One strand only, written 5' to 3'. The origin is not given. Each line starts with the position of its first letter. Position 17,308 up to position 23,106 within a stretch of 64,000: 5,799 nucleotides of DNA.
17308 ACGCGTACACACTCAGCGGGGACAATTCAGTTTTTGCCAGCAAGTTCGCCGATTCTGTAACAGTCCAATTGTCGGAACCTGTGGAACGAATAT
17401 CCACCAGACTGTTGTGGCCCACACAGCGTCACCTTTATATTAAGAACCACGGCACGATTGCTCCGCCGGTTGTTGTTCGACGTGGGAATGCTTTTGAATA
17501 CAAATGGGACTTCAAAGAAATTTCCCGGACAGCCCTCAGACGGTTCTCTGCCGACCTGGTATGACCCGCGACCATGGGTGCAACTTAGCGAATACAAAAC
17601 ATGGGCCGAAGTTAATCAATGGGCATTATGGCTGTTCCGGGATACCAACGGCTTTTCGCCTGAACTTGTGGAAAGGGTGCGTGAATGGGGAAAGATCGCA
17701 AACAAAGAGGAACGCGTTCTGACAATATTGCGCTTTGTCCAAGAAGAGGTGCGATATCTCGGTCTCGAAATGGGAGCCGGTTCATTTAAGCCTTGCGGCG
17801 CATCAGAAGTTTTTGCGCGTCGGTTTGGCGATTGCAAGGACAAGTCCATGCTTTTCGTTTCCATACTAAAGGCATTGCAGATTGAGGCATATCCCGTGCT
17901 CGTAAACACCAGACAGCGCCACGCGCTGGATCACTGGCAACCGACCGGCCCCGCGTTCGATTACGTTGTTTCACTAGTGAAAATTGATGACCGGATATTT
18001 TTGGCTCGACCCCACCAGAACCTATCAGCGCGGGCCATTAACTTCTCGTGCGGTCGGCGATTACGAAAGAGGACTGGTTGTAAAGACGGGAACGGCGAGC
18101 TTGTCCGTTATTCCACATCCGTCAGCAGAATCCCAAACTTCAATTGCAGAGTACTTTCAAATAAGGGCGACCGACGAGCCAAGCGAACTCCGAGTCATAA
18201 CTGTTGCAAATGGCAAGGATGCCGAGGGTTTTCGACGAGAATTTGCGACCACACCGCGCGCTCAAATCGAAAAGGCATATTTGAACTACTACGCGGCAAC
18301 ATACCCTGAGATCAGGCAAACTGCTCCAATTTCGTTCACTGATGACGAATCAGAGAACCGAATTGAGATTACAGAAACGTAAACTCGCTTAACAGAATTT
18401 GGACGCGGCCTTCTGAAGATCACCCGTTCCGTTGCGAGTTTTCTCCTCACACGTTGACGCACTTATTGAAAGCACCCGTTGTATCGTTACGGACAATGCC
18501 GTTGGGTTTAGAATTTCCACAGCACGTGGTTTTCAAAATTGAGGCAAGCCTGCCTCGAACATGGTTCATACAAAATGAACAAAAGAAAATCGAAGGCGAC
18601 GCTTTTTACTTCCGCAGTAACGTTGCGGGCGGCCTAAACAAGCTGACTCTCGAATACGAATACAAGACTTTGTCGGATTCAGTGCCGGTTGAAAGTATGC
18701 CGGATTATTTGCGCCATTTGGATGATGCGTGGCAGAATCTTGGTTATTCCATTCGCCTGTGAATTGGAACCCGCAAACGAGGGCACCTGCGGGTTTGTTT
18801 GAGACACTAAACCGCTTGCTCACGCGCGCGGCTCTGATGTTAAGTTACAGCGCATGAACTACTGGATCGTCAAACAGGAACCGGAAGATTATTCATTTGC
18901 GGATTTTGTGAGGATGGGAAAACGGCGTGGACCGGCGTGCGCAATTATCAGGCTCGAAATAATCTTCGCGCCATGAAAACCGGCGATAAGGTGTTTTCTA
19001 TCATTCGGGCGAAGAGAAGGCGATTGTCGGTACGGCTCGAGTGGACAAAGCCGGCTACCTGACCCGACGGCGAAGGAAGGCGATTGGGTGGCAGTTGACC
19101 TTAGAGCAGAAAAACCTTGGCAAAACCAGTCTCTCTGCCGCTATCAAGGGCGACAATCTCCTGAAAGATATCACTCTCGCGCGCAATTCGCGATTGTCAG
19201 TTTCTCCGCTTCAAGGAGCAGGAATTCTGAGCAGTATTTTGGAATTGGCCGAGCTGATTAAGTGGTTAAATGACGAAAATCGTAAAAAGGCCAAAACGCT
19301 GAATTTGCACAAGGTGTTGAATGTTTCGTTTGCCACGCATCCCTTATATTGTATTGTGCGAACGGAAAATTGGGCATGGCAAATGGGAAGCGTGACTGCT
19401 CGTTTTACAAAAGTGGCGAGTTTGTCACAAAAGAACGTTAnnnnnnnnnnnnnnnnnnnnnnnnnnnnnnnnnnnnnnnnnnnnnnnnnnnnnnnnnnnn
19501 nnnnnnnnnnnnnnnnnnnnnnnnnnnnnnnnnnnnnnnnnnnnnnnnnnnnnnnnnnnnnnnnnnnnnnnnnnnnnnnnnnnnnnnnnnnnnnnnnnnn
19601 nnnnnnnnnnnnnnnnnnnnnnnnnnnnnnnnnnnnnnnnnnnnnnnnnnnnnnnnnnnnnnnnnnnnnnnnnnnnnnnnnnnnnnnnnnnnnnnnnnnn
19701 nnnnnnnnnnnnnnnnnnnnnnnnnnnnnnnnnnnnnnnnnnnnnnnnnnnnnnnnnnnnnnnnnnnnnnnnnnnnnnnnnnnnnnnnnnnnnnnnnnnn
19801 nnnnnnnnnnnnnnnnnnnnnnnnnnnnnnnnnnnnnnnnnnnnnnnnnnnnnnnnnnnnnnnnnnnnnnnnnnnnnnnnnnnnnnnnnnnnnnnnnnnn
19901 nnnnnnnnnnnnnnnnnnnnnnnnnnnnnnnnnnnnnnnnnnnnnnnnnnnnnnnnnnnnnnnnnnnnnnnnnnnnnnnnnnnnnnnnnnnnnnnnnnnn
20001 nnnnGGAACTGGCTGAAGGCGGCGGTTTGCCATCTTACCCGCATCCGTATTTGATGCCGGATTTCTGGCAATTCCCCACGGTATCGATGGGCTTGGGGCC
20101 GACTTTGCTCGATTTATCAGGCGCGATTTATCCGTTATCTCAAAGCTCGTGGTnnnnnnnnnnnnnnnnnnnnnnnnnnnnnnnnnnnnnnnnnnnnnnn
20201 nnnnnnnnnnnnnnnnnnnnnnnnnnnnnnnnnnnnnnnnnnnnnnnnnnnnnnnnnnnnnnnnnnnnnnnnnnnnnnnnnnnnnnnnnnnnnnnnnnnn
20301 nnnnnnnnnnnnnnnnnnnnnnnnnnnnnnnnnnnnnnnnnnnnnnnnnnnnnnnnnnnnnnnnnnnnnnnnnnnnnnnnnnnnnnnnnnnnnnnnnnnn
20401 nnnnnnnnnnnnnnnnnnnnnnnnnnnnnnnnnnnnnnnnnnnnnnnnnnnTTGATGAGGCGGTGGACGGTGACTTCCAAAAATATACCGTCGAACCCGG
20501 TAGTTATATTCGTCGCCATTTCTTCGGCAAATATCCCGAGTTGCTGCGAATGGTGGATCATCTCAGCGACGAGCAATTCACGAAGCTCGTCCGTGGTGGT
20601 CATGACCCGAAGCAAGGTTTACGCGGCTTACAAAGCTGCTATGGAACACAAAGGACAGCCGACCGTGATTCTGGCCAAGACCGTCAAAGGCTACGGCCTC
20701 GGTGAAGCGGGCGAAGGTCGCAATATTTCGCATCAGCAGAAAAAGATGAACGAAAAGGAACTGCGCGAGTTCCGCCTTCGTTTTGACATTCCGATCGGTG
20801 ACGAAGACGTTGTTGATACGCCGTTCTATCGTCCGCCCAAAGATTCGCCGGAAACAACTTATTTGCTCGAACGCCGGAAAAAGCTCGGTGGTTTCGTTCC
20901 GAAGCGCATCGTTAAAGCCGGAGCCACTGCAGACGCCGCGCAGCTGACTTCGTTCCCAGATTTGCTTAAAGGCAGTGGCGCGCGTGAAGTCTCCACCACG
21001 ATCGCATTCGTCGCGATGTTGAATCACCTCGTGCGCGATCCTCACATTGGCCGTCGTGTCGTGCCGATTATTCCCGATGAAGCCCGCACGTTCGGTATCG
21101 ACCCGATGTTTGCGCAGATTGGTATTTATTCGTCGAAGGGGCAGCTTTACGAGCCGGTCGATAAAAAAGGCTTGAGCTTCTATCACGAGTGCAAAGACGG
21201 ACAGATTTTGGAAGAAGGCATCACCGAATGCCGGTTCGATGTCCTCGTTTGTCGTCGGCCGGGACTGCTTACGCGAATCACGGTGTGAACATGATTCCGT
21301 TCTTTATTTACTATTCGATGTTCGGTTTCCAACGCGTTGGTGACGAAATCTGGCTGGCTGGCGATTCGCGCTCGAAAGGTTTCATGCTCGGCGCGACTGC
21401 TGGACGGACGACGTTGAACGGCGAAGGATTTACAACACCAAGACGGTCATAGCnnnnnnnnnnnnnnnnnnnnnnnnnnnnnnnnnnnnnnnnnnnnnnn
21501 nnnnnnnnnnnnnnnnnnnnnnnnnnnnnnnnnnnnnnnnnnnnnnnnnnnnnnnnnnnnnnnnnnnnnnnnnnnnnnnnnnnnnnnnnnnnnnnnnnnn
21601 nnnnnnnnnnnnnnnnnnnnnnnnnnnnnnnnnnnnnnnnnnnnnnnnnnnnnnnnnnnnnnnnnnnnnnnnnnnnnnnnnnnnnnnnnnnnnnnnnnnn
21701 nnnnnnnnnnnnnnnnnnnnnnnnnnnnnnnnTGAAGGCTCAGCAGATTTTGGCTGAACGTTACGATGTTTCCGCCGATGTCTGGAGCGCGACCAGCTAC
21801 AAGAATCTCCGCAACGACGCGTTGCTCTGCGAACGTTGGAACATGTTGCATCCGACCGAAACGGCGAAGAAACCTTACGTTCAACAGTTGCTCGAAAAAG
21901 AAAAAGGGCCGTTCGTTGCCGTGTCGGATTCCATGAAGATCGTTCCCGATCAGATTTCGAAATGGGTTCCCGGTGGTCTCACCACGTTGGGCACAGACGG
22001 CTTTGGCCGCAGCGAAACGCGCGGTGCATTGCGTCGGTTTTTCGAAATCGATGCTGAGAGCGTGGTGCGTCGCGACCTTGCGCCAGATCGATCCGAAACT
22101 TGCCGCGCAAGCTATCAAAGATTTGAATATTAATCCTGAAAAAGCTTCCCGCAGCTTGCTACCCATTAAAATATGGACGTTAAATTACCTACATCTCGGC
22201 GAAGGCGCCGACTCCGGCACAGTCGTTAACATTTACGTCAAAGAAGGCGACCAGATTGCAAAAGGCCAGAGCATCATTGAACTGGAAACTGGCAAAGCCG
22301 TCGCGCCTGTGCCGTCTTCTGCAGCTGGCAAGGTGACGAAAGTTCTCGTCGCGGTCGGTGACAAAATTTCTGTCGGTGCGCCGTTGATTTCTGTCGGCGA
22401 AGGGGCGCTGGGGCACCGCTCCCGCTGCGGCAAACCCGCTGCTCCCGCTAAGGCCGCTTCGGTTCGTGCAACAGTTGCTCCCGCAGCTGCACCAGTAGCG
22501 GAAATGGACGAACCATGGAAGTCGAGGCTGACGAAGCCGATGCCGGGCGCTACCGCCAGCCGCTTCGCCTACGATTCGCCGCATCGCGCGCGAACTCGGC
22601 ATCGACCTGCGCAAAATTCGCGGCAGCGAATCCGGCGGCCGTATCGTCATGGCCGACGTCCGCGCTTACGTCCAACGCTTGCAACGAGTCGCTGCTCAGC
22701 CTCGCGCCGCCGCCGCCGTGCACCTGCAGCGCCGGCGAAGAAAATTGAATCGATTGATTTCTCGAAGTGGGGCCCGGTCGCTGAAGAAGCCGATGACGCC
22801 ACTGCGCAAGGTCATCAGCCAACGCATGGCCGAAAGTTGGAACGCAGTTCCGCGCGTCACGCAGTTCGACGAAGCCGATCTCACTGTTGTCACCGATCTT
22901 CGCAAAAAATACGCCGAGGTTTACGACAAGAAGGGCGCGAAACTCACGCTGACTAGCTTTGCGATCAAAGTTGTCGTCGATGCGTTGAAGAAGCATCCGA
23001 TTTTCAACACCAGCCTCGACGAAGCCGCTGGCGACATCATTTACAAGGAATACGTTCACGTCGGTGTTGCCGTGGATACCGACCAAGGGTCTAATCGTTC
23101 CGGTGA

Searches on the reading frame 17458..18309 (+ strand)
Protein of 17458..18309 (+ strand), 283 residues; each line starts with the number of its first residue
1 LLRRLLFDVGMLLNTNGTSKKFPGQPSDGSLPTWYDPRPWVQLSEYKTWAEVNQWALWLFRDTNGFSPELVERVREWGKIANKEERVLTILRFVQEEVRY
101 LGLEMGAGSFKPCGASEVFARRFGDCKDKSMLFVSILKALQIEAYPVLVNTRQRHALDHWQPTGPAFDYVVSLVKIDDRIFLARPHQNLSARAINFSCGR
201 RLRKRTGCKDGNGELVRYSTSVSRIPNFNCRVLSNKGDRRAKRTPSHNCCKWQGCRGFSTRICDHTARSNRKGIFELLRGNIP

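Call 14: search_protein_families(library=pfam, proteins=[window:17458-18309:+], max_evalue=0.01)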
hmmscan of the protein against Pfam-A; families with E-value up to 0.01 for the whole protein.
window:17458-18309:+ (283 aa): 1 family
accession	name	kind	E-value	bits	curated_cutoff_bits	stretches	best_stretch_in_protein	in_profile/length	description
PF01841.26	Transglut_core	-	1.8e-05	25.4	23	1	79-156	10-84/108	Transglutaminase-like superfamily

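Call 37: find_homologous_proteins(query=window:17458-18309:+, max_evalue=1e-10)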
Query window:17458-18309:+ (283 aa): 63 proteins with E <= 1e-10 among 491 candidates.
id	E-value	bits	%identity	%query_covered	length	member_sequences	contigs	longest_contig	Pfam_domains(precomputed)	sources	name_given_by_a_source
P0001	3.9e-57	212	53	63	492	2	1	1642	PF12969.13,PF01841.26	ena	-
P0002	3.1e-56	209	51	66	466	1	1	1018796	PF12969.13,PF01841.26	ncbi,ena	-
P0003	2.0e-55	206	50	66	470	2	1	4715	PF12969.13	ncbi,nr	ncbi:MAG TPA: DUF3857 domain-containing transglutaminase family protein, partial [Verrucomicrobiae b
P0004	2.6e-55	206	52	59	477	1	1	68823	PF12969.13,PF01841.26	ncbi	-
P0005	8.7e-55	204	49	66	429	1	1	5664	PF01841.26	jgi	-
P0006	2.9e-53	199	50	60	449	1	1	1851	PF01841.26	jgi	jgi:hypothetical protein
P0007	3.0e-53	199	52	62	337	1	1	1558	PF12969.13,PF01841.26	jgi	jgi:transglutaminase-like putative cysteine protease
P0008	4.0e-53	199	52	59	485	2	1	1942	PF12969.13,PF01841.26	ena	-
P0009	1.5e-52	197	48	66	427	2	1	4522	PF01841.26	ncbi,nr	ncbi:MAG: transglutaminase domain-containing protein, partial [Verrucomicrobia bacterium]|nr:transgl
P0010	3.1e-52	196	52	59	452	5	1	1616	PF12969.13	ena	-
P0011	4.0e-52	195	51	59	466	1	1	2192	PF01841.26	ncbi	ncbi:MAG: transglutaminase family protein, partial [Verrucomicrobiota bacterium]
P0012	3.3e-51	192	49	59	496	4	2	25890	PF12969.13,PF01841.26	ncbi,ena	-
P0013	5.0e-51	192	51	60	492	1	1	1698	PF12969.13,PF01841.26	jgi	jgi:hypothetical protein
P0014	6.5e-51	191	51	60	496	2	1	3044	PF12969.13,PF01841.26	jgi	jgi:hypothetical protein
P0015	5.3e-50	188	52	55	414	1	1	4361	PF01841.26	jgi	jgi:transglutaminase-like putative cysteine protease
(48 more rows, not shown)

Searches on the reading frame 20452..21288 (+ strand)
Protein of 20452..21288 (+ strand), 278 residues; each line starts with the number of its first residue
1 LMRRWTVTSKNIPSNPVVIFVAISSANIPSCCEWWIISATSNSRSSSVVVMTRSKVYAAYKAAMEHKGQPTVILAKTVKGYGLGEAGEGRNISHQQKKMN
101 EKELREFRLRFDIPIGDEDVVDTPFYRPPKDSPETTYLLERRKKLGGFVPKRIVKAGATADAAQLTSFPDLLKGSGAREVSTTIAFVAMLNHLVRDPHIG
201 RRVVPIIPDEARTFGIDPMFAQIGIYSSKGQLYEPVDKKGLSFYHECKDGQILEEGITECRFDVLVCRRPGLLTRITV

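Call 28: search_protein_families(library=pfam, proteins=[window:20452-21288:+], max_evalue=0.001)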
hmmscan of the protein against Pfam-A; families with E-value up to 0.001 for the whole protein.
window:20452-21288:+ (278 aa): 1 family
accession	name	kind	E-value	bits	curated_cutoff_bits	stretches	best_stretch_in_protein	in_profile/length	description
PF17831.6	PDH_E1_M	-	1.3e-35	123.3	23.2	1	171-260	14-103/229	Pyruvate dehydrogenase E1 component middle domain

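Call 39: find_homologous_proteins(query=window:20614-21285:+, max_evalue=1e-30)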
Query window:20614-21285:+ (224 aa): 1834 proteins with E <= 1e-30 among 5683 candidates; the best 120 are listed.
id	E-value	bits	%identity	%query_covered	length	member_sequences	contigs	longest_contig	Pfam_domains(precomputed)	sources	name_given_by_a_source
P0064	7.0e-134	463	100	92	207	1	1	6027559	PF17831.6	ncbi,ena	-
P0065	2.2e-100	353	78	92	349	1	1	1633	PF17831.6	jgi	jgi:pyruvate dehydrogenase E1 component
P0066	1.3e-96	341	75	92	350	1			PF17831.6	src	-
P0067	4.7e-91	323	73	89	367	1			PF17831.6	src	-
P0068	1.8e-89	317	71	92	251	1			PF17831.6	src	-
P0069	2.6e-89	317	71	92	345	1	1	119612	PF17831.6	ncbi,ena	-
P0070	4.2e-89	316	73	88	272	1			PF17831.6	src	-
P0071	9.3e-89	315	70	92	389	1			PF17831.6,PF00456.27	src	-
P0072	1.7e-88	314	70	92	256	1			PF17831.6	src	-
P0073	3.8e-88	313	72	92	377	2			PF17831.6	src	-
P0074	1.5e-86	308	71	88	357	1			PF17831.6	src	-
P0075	2.1e-86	307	71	92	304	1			PF17831.6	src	-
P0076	1.7e-85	304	69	92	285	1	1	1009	PF17831.6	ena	-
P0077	8.4e-85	302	72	87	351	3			PF17831.6,PF00456.27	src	-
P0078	5.1e-84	300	68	88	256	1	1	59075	PF17831.6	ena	-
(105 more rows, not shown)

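Call 40: find_encoding_contigs(protein=P0064, flank=10000, max_places=5)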
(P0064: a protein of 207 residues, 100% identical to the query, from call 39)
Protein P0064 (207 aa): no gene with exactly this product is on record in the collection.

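Call 42: find_encoding_contigs(protein=P0190, flank=10000, max_places=5)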
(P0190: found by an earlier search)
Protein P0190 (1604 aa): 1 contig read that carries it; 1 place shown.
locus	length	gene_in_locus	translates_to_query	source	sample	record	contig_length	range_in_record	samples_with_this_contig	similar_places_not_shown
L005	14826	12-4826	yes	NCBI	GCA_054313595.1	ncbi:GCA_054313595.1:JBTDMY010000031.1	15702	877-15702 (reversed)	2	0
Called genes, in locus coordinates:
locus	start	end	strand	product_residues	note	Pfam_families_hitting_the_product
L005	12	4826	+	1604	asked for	PF01522:Polysacc_deac_1 (weak), PF01839:FG-GAP (faint), PF13517:FG-GAP_3 (faint), PF23500:DUF7133, PF13646:HEAT_2 (faint), PF00034:Cytochrom_C (faint)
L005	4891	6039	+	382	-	PF13529:Peptidase_C39_2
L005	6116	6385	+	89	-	PF01649:Ribosomal_S20p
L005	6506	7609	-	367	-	PF01207:Dus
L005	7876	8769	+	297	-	PF01904:DUF72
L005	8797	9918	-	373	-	PF01436:NHL (weak)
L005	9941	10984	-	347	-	PF01207:Dus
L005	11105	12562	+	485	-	PF01408:GFO_IDH_MocA, PF22725:GFO_IDH_MocA_C3 (faint), PF19051:GFO_IDH_MocA_C2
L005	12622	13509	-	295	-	PF00781:DAGK_cat, PF19279:YegS_C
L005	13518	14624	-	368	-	PF00180:Iso_dh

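Call 43: find_encoding_contigs(protein=P0192, flank=10000, max_places=5)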
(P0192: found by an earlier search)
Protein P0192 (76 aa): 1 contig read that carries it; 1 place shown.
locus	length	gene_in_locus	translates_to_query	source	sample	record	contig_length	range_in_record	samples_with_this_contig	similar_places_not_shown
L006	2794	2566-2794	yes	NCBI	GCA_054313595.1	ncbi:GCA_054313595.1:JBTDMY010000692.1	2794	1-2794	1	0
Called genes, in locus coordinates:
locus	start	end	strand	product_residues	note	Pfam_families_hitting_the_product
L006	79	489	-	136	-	PF01878:EVE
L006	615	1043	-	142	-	-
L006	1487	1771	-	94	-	-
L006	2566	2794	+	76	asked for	?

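Call 60: search_protein_families(library=ncbifam, proteins=[L006:615-1043:-], max_evalue=0.1)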
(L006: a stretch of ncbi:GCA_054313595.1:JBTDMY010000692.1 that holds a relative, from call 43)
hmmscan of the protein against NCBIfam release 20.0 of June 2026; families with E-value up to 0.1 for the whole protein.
L006:615-1043:- (142 aa): 1 family
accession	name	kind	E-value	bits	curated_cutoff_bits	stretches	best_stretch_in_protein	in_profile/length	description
NF047363.1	Zn_ribbon_CdsZ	equivalog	0.0043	16.5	275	1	29-100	166-238/251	zinc ribbon domain regulatory protein CdsZ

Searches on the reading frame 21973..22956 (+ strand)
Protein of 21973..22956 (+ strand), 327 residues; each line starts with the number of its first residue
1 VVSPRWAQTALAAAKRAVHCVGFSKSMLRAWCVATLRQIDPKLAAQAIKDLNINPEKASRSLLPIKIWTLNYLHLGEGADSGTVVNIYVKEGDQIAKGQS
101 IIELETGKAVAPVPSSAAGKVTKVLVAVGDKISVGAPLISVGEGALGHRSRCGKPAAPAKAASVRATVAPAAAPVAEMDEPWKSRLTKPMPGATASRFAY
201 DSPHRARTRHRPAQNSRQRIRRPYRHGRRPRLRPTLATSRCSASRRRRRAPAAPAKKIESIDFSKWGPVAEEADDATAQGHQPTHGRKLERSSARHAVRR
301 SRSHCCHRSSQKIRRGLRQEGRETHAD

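Call 28: search_protein_families(library=pfam, proteins=[window:21973-22956:+], max_evalue=0.001)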
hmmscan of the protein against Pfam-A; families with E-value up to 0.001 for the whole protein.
window:21973-22956:+ (327 aa): 4 families
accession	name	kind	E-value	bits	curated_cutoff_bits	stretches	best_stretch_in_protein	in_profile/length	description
PF00364.28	Biotin_lipoyl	-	6.5e-17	61.6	22.1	1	75-139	8-71/73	Biotin-requiring enzyme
PF13533.13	Biotin_lipoyl_2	-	2.3e-08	34.1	29.8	1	81-105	8-32/32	Biotin-lipoyl like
PF01597.25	GCV_H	-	0.00019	21.8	22.2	1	81-130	30-80/122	Glycine cleavage H-protein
PF13375.12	RnfC_N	-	0.00065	20.1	25.6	0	82-124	39-80/101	RnfC Barrel sandwich hybrid domain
